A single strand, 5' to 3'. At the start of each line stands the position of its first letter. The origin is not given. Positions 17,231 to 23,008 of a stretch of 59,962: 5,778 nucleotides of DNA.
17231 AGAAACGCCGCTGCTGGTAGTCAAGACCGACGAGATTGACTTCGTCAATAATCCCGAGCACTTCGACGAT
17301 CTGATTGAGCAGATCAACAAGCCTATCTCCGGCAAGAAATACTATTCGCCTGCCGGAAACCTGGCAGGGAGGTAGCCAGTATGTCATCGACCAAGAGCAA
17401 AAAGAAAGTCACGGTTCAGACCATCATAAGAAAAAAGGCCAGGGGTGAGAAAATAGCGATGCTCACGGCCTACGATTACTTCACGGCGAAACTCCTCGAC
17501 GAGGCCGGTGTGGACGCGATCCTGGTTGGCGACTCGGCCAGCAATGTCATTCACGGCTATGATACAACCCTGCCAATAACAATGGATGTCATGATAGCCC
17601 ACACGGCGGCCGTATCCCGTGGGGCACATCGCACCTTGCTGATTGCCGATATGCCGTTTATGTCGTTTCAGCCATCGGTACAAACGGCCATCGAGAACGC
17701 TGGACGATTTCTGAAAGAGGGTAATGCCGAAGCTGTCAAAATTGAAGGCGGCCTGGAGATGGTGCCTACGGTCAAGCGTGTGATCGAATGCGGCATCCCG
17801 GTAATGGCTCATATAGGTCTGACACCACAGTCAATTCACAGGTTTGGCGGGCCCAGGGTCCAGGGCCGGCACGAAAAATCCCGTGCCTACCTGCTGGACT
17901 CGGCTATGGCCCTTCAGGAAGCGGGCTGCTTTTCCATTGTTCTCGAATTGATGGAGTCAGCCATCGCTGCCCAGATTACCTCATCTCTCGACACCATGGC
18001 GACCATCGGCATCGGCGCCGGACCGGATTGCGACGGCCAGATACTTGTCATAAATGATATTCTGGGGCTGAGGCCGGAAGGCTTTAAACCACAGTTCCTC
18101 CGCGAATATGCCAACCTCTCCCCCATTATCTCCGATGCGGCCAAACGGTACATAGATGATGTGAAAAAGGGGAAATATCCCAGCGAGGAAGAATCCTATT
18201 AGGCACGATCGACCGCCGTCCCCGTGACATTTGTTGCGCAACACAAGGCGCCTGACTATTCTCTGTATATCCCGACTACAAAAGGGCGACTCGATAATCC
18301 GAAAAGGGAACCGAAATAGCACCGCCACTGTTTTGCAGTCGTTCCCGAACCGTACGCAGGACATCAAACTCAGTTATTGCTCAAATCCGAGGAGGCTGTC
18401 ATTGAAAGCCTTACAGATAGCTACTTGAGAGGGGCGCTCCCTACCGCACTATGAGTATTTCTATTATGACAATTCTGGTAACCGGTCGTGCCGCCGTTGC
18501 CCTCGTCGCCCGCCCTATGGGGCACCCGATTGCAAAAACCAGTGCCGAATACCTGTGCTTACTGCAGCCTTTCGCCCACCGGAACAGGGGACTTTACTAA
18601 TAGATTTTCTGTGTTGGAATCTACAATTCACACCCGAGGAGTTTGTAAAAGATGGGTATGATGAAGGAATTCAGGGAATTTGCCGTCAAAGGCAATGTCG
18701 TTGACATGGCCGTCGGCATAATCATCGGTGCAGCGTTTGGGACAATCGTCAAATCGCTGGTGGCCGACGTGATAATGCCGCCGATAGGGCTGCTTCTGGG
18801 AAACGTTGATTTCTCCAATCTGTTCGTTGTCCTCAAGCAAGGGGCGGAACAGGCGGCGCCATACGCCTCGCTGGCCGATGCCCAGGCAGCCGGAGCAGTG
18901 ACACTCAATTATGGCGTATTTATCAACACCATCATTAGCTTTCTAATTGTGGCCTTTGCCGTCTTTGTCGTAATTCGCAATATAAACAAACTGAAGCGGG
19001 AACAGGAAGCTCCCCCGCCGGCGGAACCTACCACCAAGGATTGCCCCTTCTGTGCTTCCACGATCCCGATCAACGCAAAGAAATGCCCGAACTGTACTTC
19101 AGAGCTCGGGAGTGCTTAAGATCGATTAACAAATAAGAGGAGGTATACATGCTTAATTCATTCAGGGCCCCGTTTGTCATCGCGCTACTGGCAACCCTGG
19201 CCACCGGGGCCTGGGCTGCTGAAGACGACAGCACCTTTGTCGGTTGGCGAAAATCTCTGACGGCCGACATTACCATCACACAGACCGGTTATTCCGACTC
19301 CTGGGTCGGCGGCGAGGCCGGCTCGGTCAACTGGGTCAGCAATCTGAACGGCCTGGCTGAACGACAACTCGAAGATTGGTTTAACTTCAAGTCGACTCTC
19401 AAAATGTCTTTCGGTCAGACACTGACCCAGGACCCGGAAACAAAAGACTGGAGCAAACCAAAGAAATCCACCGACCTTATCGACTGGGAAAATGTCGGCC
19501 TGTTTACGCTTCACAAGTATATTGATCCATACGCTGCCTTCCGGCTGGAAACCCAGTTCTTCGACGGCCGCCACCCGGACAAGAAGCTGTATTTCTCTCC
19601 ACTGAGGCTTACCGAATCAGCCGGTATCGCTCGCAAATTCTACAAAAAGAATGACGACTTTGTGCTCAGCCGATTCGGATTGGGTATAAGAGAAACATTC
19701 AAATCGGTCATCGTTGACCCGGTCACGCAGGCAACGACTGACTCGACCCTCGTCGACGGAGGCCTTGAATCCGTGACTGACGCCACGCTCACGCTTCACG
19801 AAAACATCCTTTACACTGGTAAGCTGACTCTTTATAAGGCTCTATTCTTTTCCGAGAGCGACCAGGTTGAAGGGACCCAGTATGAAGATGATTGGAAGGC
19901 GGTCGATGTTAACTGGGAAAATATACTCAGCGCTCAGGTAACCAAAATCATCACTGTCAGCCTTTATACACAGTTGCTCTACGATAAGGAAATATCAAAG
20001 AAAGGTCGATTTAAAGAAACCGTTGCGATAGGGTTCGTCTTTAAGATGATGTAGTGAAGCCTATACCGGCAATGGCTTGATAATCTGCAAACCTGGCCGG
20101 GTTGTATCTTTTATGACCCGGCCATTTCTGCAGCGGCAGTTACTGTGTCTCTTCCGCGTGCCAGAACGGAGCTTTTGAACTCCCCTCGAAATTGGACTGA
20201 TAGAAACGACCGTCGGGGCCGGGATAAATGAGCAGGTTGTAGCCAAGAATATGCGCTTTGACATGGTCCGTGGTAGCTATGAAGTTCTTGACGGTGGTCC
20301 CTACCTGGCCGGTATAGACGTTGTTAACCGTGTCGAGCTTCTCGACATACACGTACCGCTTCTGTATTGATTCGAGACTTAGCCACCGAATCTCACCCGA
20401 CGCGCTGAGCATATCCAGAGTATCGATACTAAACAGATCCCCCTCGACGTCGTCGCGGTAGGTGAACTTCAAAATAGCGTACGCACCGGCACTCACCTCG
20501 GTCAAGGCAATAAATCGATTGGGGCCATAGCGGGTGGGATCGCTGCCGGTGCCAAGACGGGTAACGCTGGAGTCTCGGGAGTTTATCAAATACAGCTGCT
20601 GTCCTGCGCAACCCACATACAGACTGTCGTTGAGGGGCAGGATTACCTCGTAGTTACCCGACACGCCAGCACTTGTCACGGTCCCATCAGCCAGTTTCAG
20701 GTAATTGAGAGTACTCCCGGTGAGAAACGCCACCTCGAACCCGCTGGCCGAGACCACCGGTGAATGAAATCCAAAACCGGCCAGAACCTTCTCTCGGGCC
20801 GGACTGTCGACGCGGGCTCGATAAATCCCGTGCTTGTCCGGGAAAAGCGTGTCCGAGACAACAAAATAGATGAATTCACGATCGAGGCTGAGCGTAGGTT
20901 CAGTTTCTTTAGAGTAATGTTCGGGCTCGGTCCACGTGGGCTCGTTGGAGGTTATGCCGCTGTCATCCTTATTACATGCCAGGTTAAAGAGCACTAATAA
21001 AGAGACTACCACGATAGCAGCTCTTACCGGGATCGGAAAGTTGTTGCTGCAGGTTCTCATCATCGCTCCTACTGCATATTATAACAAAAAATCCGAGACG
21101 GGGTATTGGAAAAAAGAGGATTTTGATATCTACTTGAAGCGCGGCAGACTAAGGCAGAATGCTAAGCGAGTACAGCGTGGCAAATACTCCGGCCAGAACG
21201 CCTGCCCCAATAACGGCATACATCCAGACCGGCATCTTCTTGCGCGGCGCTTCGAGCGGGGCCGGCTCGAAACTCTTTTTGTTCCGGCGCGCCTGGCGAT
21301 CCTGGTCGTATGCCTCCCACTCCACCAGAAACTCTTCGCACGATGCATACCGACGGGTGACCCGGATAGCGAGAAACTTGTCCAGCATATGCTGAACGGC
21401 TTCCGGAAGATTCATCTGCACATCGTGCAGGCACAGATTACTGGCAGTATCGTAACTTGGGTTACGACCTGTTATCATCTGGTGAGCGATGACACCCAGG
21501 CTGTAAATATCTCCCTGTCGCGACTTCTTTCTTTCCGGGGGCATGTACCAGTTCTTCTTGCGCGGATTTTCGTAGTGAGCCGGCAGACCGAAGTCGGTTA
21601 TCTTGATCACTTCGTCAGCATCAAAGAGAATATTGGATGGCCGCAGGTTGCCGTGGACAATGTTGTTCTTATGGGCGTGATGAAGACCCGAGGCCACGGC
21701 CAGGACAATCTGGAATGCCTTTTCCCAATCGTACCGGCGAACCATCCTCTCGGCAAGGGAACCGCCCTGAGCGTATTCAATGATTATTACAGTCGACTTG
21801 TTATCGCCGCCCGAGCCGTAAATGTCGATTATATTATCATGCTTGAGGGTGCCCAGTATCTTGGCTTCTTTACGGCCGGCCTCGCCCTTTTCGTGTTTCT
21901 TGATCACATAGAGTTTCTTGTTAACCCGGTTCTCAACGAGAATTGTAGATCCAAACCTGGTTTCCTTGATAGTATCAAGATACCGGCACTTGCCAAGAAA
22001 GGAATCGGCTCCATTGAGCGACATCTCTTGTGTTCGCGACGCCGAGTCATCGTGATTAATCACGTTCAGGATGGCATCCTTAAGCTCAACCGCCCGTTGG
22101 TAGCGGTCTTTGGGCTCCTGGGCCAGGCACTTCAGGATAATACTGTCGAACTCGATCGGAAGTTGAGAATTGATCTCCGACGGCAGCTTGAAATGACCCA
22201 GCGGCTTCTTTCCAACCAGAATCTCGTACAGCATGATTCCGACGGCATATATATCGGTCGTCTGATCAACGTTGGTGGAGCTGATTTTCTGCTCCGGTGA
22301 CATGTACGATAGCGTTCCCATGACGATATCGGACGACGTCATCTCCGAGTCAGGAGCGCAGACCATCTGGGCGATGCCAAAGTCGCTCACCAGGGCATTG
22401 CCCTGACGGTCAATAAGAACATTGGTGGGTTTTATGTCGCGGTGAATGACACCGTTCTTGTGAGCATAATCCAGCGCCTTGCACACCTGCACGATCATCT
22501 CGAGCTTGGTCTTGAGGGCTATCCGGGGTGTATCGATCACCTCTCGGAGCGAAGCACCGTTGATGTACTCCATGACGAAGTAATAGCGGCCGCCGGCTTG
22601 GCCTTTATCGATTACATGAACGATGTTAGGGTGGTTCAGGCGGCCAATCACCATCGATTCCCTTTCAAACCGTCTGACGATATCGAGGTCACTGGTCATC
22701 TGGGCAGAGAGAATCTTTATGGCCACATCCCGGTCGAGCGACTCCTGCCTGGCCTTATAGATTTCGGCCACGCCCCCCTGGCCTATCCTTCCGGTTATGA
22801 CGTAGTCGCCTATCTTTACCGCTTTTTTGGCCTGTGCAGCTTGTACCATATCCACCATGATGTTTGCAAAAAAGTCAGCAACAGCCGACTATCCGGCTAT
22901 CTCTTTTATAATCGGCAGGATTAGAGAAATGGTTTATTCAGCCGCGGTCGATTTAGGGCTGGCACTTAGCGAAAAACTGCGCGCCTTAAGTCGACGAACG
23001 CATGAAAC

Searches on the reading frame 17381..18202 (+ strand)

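Call 67: search_protein_families(library=pfam, proteins=[window:17381-18202:+], max_evalue=0.00001)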
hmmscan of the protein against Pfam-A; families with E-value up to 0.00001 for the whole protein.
window:17381-18202:+ (273 aa): 1 family
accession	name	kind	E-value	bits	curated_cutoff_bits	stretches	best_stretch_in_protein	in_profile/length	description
PF02548.21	Pantoate_transf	-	8.6e-109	363.4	28.7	1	9-269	1-259/259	Ketopantoate hydroxymethyltransferase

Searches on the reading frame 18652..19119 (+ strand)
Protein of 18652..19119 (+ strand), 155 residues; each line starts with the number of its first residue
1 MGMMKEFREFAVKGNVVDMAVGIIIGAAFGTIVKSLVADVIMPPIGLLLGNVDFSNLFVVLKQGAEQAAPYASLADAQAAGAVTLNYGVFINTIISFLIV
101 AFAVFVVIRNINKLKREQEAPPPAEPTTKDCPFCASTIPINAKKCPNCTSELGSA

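Call 94: search_protein_families(library=pfam, proteins=[window:18652-19119:+], max_evalue=0.00001)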
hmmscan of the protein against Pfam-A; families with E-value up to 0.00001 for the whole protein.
window:18652-19119:+ (155 aa): 1 family
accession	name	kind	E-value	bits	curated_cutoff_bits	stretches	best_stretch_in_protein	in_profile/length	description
PF01741.23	MscL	-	2.7e-43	147.7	27.4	1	3-128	1-111/123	Large-conductance mechanosensitive channel, MscL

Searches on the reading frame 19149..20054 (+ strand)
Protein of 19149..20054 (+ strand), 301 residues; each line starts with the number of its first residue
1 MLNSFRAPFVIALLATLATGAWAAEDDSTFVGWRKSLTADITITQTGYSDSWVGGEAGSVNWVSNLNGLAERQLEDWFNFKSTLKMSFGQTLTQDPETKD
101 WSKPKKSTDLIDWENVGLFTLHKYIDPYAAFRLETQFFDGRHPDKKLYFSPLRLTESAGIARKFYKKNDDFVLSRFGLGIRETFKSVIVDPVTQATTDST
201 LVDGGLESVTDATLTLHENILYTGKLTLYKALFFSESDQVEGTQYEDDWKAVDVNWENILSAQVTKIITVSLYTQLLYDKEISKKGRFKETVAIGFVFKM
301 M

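Call 67: search_protein_families(library=pfam, proteins=[window:19149-20054:+], max_evalue=0.00001)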
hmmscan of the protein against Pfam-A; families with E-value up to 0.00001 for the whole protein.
window:19149-20054:+ (301 aa): 1 family
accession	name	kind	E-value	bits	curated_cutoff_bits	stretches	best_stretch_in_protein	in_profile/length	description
PF11276.14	DUF3078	-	2.6e-08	34.6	25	1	44-140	2-91/92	Protein of unknown function (DUF3078)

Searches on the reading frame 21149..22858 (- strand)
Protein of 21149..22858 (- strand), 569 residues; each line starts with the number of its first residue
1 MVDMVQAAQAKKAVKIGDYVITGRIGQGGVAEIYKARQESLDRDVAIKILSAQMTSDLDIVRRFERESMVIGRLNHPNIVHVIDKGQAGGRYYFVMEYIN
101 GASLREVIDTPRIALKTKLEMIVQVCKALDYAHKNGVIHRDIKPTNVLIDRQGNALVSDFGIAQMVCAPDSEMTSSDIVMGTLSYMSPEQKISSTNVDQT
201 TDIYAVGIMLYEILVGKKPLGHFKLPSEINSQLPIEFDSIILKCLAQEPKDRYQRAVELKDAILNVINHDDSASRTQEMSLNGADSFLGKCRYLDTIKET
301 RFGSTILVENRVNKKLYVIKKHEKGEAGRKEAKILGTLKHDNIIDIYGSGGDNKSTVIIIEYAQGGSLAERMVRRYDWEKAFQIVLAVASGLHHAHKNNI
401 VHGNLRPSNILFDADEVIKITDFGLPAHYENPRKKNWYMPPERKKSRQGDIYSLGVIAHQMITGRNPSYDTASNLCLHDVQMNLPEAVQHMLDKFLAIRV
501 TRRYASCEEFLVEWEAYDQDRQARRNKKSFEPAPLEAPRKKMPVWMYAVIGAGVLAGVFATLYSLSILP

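Call 67: search_protein_families(library=pfam, proteins=[window:21149-22858:-], max_evalue=0.00001)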
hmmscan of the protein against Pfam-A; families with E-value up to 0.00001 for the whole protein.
window:21149-22858:- (569 aa): 6 families
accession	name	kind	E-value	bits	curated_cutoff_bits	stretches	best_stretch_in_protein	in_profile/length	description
PF00069.31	Pkinase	-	1.1e-82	277.9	31.7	2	19-253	1-252/263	Protein kinase domain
PF07714.23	PK_Tyr_Ser-Thr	-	3.8e-62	210.4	23.1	2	23-226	5-211/258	Protein tyrosine and serine/threonine kinase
PF03109.22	ABC1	-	3.2e-13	49.8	22.9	0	93-165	144-216/244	ABC1 atypical kinase-like domain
PF01163.29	RIO1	-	1.3e-07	31.8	22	0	93-166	82-152/187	RIO domain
PF14531.12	Kinase-like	-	3.1e-07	30.4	25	0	117-217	146-248/289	Kinase-like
PF01636.29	APH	-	4.5e-07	30.3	23.2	0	129-163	161-197/239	Phosphotransferase enzyme family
